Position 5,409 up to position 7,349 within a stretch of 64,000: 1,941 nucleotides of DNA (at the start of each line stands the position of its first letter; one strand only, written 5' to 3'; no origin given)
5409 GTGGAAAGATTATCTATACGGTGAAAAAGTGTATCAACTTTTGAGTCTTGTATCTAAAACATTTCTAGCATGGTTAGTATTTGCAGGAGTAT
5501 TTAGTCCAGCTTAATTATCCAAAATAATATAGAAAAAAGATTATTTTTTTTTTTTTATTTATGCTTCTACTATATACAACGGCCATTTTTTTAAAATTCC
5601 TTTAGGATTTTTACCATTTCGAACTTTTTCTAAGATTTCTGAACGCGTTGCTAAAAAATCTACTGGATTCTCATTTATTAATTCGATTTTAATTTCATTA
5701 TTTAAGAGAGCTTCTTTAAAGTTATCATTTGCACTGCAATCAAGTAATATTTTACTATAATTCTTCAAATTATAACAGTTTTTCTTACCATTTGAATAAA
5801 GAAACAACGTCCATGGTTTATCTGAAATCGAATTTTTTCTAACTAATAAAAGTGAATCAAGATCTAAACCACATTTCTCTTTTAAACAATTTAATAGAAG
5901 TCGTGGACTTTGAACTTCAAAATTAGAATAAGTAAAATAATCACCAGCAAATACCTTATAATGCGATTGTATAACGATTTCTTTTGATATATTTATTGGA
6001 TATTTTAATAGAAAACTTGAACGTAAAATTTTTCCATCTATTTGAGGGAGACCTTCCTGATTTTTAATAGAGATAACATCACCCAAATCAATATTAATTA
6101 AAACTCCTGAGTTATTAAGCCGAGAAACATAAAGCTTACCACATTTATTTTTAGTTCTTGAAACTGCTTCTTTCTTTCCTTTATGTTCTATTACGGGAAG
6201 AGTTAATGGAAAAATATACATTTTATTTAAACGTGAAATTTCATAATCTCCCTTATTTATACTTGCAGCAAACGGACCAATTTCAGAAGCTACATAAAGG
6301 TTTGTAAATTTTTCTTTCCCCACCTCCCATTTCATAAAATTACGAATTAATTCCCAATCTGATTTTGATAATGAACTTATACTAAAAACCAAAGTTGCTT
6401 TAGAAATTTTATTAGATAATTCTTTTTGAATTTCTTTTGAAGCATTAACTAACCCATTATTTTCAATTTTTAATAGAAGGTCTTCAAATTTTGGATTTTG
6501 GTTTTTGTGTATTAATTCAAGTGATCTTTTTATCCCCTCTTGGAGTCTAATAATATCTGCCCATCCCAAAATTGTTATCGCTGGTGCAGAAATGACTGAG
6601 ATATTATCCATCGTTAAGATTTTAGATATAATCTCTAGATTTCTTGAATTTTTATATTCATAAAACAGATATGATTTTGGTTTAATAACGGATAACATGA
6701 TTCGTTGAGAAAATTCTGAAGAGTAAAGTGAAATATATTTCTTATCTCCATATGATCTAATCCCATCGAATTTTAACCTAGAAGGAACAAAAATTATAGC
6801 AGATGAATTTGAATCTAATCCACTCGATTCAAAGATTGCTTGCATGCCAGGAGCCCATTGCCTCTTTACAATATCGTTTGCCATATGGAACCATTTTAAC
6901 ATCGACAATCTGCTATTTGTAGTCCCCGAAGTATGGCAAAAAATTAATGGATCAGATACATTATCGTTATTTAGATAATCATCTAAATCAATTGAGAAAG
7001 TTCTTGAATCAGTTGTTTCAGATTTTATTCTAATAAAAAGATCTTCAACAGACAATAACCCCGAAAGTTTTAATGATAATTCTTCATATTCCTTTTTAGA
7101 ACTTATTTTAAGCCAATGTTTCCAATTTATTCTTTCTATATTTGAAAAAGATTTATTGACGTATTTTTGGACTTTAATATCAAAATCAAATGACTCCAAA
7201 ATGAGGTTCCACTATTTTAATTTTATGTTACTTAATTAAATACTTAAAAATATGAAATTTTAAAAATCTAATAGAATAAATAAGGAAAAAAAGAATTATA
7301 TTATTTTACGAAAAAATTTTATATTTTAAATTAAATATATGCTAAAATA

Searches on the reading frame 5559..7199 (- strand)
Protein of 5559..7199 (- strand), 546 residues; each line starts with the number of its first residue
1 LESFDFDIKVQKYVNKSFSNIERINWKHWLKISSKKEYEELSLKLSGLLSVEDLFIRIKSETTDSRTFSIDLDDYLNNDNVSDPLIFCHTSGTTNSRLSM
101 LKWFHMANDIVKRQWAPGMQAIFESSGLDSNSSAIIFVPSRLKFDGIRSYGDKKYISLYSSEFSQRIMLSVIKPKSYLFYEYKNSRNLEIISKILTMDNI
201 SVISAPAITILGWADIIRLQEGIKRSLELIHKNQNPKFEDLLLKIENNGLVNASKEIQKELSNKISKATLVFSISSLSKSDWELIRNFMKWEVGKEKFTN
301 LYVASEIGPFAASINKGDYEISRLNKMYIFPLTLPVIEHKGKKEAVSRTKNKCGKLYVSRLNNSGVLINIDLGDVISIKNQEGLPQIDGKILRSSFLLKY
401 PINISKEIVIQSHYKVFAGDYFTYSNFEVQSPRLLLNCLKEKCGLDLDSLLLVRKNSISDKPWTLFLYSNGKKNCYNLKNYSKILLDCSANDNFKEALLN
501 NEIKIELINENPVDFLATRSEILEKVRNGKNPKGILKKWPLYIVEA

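Call 25: search_protein_families(library=pfam, proteins=[window:5559-7199:-], max_evalue=0.01)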
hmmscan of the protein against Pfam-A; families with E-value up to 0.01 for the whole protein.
window:5559-7199:- (546 aa): 0 families

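Call 34: search_solved_structures(query=window:5559-7199:-, max_evalue=10)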
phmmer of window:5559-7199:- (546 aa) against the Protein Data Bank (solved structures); distinct sequences matched with E-value up to 10: 1.
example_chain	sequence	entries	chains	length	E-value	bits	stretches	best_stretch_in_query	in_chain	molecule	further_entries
6agb_H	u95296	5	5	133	0.076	14.7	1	20-89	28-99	Ribonucleases P/MRP protein subunit POP8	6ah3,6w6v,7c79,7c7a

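Call 37: search_protein_families(library=ncbifam, proteins=[window:5559-7199:-], max_evalue=0.001)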
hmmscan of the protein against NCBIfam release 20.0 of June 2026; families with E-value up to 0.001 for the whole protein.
window:5559-7199:- (546 aa): 0 families
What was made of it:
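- Tried and rejected: The syntenic 546-aa ORF at 5559..7199(-) carries an HTSGTT motif but has no Pfam, NCBIfam or PDB match (calls 25, 34, 37).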
